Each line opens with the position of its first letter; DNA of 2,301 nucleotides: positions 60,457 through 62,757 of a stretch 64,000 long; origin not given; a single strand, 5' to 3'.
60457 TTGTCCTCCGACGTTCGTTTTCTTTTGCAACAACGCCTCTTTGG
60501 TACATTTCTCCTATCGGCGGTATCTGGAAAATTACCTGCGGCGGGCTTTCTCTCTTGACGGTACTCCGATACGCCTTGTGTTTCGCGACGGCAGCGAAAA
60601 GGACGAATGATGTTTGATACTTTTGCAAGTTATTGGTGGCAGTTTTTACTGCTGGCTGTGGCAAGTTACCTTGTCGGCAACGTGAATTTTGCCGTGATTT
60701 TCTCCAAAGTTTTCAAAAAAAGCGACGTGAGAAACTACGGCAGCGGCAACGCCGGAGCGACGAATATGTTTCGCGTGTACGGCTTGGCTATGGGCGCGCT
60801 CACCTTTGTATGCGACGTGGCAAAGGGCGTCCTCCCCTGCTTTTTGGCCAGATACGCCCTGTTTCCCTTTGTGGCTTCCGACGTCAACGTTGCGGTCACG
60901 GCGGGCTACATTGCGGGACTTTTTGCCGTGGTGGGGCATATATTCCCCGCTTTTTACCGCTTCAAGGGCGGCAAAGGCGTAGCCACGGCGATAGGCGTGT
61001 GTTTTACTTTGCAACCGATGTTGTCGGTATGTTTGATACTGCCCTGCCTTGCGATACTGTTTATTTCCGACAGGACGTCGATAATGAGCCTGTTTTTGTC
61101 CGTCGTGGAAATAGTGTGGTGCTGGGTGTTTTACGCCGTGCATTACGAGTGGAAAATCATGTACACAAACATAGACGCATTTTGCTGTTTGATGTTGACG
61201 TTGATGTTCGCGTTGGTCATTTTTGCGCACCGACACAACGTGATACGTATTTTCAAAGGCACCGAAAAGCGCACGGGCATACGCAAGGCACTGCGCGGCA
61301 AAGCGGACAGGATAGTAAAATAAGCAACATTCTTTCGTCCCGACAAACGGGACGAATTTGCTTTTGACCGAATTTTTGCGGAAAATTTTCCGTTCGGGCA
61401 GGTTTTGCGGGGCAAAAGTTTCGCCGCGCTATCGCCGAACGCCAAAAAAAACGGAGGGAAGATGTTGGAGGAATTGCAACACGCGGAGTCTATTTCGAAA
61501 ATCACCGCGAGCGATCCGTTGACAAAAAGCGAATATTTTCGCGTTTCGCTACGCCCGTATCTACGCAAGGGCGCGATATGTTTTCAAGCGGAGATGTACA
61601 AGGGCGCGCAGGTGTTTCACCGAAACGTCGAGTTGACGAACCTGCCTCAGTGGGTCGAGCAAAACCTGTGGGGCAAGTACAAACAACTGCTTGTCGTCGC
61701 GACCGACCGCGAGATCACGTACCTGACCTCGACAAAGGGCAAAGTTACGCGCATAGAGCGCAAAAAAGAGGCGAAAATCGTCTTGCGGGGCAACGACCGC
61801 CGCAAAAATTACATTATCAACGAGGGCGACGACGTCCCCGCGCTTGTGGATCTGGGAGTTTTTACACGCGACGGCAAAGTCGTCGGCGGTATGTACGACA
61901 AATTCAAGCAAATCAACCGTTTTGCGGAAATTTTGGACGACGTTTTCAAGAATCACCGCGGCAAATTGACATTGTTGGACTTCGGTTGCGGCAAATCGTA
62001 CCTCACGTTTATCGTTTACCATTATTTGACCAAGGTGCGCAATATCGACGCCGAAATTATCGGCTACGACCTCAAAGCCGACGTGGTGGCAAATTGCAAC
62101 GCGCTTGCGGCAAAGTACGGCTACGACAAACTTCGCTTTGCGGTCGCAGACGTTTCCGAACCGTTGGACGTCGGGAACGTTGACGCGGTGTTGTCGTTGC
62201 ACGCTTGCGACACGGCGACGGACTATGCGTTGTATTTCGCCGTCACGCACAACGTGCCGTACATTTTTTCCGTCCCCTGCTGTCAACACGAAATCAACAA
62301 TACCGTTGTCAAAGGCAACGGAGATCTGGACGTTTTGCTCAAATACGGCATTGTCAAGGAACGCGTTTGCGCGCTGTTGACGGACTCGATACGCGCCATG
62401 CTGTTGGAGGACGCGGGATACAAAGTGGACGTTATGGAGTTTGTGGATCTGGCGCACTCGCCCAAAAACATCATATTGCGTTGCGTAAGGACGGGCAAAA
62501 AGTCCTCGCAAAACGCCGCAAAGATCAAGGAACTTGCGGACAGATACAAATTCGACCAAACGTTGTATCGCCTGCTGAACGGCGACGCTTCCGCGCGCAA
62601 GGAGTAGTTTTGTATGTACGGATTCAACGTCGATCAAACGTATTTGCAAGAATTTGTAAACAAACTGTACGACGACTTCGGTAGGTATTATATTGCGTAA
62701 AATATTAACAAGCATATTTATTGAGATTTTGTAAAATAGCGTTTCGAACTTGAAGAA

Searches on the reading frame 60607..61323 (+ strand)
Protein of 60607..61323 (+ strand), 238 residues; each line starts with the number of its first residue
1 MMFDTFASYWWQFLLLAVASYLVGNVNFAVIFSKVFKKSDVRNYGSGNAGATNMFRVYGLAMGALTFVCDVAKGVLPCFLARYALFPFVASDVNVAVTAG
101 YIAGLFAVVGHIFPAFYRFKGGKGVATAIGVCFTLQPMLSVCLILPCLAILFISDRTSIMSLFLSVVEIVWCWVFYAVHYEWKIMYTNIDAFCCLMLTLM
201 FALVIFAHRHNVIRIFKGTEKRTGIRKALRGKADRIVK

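Call 45: search_protein_families(library=pfam, proteins=[window:60607-61323:+])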
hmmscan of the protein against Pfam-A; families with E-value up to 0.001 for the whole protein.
window:60607-61323:+ (238 aa): 1 family
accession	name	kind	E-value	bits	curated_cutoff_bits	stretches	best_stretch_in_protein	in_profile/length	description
PF02660.20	G3P_acyltransf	-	3.3e-46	157.8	24.1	1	20-215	2-164/164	Glycerol-3-phosphate acyltransferase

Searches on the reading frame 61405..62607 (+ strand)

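Call 45: search_protein_families(library=pfam, proteins=[window:61405-62607:+])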
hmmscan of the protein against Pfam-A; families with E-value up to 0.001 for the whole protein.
window:61405-62607:+ (400 aa): 6 families
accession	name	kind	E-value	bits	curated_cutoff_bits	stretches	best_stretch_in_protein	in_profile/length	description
PF13679.12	Methyltransf_32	-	3.1e-38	131.4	27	1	165-299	1-142/143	Methyltransferase domain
PF13847.12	Methyltransf_31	-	1.4e-11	44.7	27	1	186-277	3-93/145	Methyltransferase domain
PF08241.18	Methyltransf_11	-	5.1e-06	27.5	21.2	1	191-277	1-79/95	Methyltransferase domain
PF13649.12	Methyltransf_25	-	1e-05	26.6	27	1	191-268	2-74/97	Methyltransferase domain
PF08242.18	Methyltransf_12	-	0.00057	21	30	0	191-269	1-76/98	Methyltransferase domain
PF05206.20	TRM13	-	0.00064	19.8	26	0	187-297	19-143/257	Methyltransferase TRM13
